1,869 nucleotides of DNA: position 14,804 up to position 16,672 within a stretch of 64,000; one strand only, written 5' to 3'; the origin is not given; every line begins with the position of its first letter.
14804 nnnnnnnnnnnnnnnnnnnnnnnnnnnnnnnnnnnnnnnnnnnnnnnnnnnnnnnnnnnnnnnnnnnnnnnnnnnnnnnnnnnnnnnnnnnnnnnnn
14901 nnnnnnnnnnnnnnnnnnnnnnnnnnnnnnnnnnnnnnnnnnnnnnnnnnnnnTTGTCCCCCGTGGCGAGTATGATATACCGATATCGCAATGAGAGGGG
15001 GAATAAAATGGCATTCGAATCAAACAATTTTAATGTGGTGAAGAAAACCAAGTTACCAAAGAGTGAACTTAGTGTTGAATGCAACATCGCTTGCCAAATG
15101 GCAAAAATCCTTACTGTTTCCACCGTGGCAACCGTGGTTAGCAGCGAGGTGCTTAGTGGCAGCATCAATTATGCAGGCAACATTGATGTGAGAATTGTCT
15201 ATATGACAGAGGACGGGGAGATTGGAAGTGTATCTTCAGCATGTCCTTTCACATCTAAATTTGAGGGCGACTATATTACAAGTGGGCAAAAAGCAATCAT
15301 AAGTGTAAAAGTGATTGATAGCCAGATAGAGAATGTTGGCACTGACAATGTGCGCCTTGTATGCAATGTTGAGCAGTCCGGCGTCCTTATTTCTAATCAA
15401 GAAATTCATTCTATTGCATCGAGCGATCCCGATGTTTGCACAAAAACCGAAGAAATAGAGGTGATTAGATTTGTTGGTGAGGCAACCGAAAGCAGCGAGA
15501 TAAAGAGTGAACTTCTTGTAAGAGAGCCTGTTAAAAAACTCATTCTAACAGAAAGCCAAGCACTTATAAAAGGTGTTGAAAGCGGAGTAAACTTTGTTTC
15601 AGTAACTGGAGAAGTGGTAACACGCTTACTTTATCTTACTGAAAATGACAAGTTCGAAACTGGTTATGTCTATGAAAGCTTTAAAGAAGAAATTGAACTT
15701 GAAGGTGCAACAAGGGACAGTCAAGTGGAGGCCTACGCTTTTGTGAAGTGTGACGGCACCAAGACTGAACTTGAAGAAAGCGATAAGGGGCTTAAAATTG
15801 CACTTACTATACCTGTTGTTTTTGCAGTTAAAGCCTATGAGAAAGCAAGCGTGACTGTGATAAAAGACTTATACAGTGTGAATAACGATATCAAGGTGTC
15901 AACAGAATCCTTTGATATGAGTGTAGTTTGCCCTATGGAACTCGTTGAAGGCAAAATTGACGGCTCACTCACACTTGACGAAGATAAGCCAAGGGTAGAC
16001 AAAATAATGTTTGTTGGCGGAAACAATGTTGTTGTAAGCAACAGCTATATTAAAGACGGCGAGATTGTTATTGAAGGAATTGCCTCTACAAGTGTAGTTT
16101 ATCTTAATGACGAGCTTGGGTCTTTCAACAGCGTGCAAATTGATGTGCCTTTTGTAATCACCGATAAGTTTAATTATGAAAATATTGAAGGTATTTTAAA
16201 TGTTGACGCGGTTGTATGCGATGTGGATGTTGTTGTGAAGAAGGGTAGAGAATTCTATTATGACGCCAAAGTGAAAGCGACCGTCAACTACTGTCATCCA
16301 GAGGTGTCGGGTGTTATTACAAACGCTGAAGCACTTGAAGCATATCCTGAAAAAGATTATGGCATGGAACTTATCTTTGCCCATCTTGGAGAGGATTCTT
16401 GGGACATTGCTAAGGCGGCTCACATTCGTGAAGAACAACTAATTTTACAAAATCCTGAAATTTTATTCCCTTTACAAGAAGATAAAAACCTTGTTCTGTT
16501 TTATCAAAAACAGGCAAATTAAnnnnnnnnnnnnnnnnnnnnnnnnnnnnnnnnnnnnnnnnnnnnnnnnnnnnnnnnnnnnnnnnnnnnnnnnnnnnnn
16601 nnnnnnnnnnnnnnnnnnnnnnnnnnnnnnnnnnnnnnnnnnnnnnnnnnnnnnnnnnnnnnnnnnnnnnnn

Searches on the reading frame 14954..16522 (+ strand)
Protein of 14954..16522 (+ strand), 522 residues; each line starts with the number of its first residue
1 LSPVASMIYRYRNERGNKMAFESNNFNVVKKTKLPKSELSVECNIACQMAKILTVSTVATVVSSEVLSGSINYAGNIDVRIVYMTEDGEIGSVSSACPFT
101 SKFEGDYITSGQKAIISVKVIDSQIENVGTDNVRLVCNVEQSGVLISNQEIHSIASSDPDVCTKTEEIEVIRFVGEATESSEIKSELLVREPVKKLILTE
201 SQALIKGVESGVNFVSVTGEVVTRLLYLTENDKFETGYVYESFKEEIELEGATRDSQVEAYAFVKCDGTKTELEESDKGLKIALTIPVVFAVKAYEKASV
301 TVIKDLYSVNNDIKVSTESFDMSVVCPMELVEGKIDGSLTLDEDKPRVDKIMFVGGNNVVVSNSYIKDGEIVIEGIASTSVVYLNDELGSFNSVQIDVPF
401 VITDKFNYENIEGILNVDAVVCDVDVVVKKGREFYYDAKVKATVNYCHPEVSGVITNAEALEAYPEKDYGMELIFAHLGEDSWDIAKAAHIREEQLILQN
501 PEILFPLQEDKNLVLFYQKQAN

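Call 30: find_homologous_proteins(query=window:14954-16522:+, max_evalue=1e-40)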
Query window:14954-16522:+ (522 aa): 341 proteins with E <= 1e-40 among 8000 candidates; the best 120 are listed.
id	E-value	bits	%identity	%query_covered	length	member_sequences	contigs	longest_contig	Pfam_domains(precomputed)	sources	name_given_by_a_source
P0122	0.0e+0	1081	100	97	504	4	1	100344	PF12673.13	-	-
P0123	1.6e-257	873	78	96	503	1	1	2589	PF12673.13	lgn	-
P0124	2.6e-256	869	78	96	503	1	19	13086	PF12673.13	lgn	-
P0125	3.5e-256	869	78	96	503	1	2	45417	PF12673.13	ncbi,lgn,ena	-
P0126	1.3e-255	867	78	96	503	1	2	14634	PF12673.13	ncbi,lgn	-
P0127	2.8e-255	866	78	96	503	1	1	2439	PF12673.13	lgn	-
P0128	6.7e-255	864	78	96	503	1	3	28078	PF12673.13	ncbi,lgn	-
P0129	8.8e-255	864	78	96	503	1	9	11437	PF12673.13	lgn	-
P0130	1.5e-246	837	74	96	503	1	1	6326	PF12673.13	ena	-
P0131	9.4e-244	828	73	96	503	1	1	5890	PF12673.13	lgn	-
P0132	5.2e-243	825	74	96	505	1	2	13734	PF12673.13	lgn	-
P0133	3.0e-241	819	73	96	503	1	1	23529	PF12673.13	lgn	-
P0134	3.0e-238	810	72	96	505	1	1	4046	PF12673.13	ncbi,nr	ncbi:MAG: DUF3794 domain-containing protein [Acetobacter sp.]|nr:DUF3794 domain-containing protein [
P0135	3.5e-237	806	74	96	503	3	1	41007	PF12673.13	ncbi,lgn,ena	-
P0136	3.0e-235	800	72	96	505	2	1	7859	PF12673.13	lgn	-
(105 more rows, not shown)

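Call 31: find_encoding_contigs(protein=P0125, flank=10000, max_places=10)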
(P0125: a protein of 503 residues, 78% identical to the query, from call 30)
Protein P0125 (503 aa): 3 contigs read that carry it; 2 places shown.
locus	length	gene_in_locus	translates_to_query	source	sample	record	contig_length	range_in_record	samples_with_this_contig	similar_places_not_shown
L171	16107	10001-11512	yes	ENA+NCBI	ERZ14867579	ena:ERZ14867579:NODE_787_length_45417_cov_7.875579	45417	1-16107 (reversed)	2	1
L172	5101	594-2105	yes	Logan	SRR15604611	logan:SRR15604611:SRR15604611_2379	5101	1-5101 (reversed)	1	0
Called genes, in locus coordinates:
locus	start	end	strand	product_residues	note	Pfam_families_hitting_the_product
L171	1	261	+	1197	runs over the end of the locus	PF02811:PHP, PF07733:DNA_pol3_alpha, PF17657:DNA_pol3_finger, PF14579:HHH_6, PF01336:tRNA_anti-codon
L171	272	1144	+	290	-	PF00365:PFK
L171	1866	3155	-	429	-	PF07690:MFS_1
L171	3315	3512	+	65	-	PF01192:RNA_pol_Rpb6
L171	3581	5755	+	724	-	PF17764:PriA_3primeBD, PF00270:DEAD, PF04851:ResIII, PF18319:Zn_ribbon_PriA, PF00271:Helicase_C, PF18074:PriA_C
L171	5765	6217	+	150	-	PF01327:Pep_deformylase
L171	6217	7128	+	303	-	PF00551:Formyl_trans_N, PF02911:Formyl_trans_C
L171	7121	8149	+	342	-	PF04055:Radical_SAM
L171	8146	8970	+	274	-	PF16745:RsgA_N (weak), PF03193:RsgA_GTPase, PF01926:MMR_HSR1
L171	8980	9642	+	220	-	PF00834:Ribul_P_3_epim, PF00215:OMPdecase (weak)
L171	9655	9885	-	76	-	PF06257:VEG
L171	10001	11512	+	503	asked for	PF12673:SipL (faint)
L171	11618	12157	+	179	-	PF09551:Spore_II_R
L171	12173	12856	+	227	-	PF01471:PG_binding_1, PF09374:PG_binding_3 (faint), PF07486:Hydrolase_2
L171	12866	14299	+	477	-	PF20769:YPEB_N, PF14620:YPEB_PepSY1-2, PF03413:PepSY (faint)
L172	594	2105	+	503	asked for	PF12673:SipL (faint)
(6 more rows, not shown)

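Call 32: find_encoding_contigs(protein=P0124, flank=10000, max_places=10)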
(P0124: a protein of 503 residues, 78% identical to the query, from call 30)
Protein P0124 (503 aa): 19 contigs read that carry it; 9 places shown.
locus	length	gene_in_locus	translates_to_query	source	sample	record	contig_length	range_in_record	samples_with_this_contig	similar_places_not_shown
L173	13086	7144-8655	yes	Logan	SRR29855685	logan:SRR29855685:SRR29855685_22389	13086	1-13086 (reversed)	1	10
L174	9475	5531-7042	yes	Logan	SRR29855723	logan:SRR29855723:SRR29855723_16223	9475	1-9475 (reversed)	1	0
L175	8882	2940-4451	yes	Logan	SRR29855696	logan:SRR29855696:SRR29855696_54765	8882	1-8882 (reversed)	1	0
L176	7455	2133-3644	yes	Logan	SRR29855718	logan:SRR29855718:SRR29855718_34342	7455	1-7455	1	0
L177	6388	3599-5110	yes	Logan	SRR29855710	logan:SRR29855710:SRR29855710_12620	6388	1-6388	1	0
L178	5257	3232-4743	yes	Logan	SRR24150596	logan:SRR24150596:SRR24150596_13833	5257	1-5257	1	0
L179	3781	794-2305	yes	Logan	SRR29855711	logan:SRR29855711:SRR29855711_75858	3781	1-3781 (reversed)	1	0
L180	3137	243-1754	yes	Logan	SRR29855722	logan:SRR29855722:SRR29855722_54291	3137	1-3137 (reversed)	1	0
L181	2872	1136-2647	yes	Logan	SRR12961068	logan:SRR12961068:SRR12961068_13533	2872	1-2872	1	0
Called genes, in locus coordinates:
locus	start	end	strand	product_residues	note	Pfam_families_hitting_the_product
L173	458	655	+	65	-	PF01192:RNA_pol_Rpb6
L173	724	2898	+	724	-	PF17764:PriA_3primeBD, PF00270:DEAD, PF04851:ResIII, PF18319:Zn_ribbon_PriA, PF00271:Helicase_C, PF18074:PriA_C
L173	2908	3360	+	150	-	PF01327:Pep_deformylase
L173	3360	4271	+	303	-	PF00551:Formyl_trans_N, PF02911:Formyl_trans_C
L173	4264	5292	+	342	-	PF04055:Radical_SAM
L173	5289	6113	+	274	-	PF16745:RsgA_N (weak), PF03193:RsgA_GTPase, PF01926:MMR_HSR1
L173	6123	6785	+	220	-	PF00834:Ribul_P_3_epim, PF00215:OMPdecase (weak)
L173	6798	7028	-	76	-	PF06257:VEG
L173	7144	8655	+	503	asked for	PF12673:SipL (faint)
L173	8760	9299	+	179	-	PF09551:Spore_II_R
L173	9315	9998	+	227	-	PF01471:PG_binding_1, PF07486:Hydrolase_2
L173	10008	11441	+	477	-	PF20769:YPEB_N, PF14620:YPEB_PepSY1-2, PF03413:PepSY (faint)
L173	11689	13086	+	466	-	?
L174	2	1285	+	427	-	?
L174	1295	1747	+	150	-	PF01327:Pep_deformylase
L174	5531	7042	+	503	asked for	PF12673:SipL (faint)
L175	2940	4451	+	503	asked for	PF12673:SipL (faint)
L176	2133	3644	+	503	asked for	PF12673:SipL (faint)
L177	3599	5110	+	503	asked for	PF12673:SipL (faint)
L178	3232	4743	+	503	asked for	PF12673:SipL (faint)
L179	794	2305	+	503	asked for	PF12673:SipL (faint)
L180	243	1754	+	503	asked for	PF12673:SipL (faint)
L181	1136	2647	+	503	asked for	PF12673:SipL (faint)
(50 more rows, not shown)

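Call 56: find_encoding_contigs(protein=P0129, flank=10000, max_places=10)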
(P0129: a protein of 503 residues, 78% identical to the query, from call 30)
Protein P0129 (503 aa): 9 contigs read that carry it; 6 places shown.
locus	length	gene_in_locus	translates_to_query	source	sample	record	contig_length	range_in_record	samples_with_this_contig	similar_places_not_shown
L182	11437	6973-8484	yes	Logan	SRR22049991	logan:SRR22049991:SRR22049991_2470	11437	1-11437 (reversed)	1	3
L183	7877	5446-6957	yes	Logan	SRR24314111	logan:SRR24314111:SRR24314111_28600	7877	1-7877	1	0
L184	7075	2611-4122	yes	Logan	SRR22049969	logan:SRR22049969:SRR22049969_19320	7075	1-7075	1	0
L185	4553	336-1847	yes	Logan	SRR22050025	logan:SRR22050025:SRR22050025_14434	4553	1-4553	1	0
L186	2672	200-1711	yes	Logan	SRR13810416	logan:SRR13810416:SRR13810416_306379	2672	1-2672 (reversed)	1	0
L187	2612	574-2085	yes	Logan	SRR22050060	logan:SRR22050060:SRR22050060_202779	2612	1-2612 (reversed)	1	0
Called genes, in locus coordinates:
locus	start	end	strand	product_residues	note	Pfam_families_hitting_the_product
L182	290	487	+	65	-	PF01192:RNA_pol_Rpb6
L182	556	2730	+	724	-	PF17764:PriA_3primeBD, PF00270:DEAD, PF04851:ResIII, PF18319:Zn_ribbon_PriA, PF00271:Helicase_C, PF18074:PriA_C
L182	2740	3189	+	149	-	PF01327:Pep_deformylase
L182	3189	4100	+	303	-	PF00551:Formyl_trans_N, PF02911:Formyl_trans_C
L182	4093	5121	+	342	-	PF04055:Radical_SAM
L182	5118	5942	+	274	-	PF16745:RsgA_N (weak), PF03193:RsgA_GTPase, PF01926:MMR_HSR1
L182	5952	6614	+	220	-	PF00834:Ribul_P_3_epim, PF00215:OMPdecase (faint)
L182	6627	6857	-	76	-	PF06257:VEG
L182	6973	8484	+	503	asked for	PF12673:SipL (faint)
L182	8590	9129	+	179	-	PF09551:Spore_II_R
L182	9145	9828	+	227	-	PF01471:PG_binding_1, PF09374:PG_binding_3 (faint), PF07486:Hydrolase_2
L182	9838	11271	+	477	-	PF20769:YPEB_N, PF14620:YPEB_PepSY1-2, PF03413:PepSY (faint)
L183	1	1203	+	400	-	?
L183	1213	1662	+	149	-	PF01327:Pep_deformylase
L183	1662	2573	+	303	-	PF00551:Formyl_trans_N, PF02911:Formyl_trans_C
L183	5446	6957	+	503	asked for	PF12673:SipL (faint)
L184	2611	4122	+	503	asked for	PF12673:SipL (faint)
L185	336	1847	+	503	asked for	PF12673:SipL (faint)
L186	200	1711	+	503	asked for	PF12673:SipL (faint)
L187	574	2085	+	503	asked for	PF12673:SipL (faint)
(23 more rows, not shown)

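Call 57: find_encoding_contigs(protein=P0128, flank=10000, max_places=10)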
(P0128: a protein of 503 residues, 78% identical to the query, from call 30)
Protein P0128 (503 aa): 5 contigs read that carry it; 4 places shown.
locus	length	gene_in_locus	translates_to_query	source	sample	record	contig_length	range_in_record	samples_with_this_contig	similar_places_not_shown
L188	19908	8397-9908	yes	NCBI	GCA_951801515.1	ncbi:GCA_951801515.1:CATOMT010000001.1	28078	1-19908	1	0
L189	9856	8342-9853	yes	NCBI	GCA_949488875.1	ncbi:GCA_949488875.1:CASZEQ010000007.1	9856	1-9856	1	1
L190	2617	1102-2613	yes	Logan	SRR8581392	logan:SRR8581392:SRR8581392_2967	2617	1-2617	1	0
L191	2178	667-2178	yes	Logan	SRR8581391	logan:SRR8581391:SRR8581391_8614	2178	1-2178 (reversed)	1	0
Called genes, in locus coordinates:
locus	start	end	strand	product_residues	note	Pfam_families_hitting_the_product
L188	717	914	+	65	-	PF01192:RNA_pol_Rpb6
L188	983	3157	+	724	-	PF17764:PriA_3primeBD, PF00270:DEAD, PF04851:ResIII, PF18319:Zn_ribbon_PriA, PF00271:Helicase_C, PF18074:PriA_C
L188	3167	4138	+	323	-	PF01694:Rhomboid, PF01757:Acyl_transf_3 (weak)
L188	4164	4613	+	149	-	PF01327:Pep_deformylase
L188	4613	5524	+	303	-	PF00551:Formyl_trans_N, PF02911:Formyl_trans_C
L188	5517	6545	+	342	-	PF04055:Radical_SAM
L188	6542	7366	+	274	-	PF16745:RsgA_N (weak), PF03193:RsgA_GTPase, PF01926:MMR_HSR1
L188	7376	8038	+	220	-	PF00834:Ribul_P_3_epim, PF00215:OMPdecase (weak)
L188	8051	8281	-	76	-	PF06257:VEG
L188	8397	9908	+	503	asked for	PF12673:SipL (faint)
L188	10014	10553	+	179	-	PF09551:Spore_II_R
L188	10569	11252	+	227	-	PF01471:PG_binding_1, PF09374:PG_binding_3 (faint), PF07486:Hydrolase_2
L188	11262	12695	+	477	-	PF20769:YPEB_N, PF14620:YPEB_PepSY1-2, PF03413:PepSY (faint)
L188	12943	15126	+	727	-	-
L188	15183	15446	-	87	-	PF04026:SpoVG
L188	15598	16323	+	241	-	PF00561:Abhydrolase_1, PF12697:Abhydrolase_6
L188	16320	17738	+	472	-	PF08245:Mur_ligase_M, PF02875:Mur_ligase_C (weak)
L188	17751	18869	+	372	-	PF01820:Dala_Dala_lig_N, PF02222:ATP-grasp, PF02786:CPSase_L_D2 (weak), PF08443:RimK, PF07478:Dala_Dala_lig_C, PF13535:ATP-grasp_4 (faint)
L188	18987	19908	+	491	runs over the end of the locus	PF01225:Mur_ligase (weak), PF08245:Mur_ligase_M, PF02875:Mur_ligase_C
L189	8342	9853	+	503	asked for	PF12673:SipL (faint)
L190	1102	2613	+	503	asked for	PF12673:SipL (faint)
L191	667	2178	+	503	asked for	PF12673:SipL (faint)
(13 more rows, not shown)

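Call 77: search_protein_families(library=pfam, proteins=[L188:12943-15126:+], max_evalue=0.01)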
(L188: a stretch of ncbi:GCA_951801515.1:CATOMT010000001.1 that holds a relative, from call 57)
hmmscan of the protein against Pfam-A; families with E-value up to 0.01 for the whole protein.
L188:12943-15126:+ (727 aa): 0 families

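Call 90: search_protein_families(library=ncbifam, proteins=[L188:12943-15126:+], max_evalue=0.01)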
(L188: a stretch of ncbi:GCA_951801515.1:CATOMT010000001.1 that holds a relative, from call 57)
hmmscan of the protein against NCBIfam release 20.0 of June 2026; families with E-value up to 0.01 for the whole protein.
L188:12943-15126:+ (727 aa): 0 families
